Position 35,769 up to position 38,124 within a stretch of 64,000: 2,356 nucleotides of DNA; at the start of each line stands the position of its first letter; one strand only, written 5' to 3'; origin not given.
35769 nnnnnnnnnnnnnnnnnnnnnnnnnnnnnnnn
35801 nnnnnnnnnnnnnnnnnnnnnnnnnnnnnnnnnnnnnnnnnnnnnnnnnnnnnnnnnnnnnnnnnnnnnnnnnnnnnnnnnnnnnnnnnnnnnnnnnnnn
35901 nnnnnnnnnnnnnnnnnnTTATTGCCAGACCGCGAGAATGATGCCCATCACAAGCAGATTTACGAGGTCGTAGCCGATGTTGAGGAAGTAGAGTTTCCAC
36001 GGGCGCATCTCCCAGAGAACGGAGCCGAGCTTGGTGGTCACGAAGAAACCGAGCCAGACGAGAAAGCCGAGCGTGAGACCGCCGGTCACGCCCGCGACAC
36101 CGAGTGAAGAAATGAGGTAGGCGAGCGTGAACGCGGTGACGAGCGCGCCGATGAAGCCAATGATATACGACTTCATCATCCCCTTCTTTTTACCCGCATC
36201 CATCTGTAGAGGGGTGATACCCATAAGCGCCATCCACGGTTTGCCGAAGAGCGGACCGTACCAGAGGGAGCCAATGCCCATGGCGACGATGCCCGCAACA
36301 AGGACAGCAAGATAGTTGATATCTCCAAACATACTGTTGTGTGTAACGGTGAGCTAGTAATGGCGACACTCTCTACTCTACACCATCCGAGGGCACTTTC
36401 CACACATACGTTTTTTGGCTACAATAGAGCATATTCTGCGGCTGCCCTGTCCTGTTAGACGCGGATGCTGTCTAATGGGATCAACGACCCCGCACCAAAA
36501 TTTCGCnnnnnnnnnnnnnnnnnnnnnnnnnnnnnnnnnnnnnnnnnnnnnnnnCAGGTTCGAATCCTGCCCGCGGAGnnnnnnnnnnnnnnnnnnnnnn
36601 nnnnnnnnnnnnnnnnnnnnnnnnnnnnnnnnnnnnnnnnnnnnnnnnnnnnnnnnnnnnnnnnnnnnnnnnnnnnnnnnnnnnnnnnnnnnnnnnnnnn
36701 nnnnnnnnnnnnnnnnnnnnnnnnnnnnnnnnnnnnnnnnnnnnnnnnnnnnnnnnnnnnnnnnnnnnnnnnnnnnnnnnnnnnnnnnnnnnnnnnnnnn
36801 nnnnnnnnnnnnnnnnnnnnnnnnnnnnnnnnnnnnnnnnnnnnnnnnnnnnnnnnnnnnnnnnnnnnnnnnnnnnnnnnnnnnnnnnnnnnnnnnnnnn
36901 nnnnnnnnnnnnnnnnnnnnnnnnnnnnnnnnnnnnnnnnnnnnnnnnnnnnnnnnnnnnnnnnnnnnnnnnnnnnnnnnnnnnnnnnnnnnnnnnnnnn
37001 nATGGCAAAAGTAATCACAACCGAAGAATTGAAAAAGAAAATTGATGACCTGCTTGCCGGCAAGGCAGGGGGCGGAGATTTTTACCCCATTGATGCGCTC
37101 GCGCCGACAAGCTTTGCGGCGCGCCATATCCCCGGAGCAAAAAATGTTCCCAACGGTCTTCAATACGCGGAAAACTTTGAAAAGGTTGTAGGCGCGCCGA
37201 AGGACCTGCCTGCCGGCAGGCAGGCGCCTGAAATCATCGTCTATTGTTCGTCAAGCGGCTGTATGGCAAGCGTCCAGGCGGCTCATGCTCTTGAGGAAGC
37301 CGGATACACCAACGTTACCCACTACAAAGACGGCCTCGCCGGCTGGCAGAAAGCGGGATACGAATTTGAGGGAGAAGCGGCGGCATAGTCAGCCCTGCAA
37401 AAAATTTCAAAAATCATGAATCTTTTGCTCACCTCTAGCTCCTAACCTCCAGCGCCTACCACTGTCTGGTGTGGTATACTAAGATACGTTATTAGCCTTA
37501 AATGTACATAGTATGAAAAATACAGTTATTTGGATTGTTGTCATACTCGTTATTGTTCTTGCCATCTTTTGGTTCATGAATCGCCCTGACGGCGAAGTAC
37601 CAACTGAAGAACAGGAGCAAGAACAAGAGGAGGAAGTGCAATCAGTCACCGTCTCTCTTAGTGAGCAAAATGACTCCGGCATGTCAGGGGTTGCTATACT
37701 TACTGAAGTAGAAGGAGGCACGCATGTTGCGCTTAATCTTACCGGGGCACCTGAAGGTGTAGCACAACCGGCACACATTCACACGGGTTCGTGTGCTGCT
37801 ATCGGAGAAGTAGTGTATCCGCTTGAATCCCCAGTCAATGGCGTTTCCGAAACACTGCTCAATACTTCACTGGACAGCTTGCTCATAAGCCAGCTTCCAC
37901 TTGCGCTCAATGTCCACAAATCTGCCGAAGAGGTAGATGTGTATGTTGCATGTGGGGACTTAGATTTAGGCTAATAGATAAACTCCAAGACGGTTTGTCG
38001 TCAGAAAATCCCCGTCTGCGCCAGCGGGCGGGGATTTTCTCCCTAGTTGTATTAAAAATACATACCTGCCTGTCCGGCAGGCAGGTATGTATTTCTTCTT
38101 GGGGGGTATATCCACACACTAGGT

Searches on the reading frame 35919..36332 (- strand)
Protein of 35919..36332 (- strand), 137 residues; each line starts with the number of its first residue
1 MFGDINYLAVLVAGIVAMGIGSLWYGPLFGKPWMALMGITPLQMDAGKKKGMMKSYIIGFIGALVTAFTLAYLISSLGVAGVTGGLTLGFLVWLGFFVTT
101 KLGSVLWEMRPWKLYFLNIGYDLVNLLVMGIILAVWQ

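Call 10: search_protein_families(library=pfam, proteins=[window:35919-36332:-])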
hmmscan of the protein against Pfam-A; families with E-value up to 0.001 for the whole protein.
window:35919-36332:- (137 aa): 1 family
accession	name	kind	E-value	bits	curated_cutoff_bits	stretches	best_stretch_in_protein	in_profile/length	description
PF08570.15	DUF1761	-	3.1e-33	115.1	31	1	8-133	1-122/123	Protein of unknown function (DUF1761)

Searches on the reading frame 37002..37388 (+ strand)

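Call 10: search_protein_families(library=pfam, proteins=[window:37002-37388:+])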
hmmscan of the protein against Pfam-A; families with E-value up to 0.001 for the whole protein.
window:37002-37388:+ (128 aa): 1 family
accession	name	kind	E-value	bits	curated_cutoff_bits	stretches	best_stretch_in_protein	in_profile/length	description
PF00581.25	Rhodanese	-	1.1e-15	58.3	22.2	1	9-118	4-102/102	Rhodanese-like domain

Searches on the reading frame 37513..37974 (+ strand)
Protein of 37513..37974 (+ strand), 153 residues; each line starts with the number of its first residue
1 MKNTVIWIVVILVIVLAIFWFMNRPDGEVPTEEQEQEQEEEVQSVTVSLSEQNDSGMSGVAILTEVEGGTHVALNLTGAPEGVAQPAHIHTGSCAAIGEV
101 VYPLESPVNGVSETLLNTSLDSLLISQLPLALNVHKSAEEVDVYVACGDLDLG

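Call 10: search_protein_families(library=pfam, proteins=[window:37513-37974:+])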
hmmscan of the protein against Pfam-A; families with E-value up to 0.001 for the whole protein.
window:37513-37974:+ (153 aa): 1 family
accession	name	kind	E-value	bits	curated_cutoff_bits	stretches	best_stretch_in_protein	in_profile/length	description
PF07452.17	CHRD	-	0.0002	22.7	24.1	1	51-137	13-106/117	CHRD domain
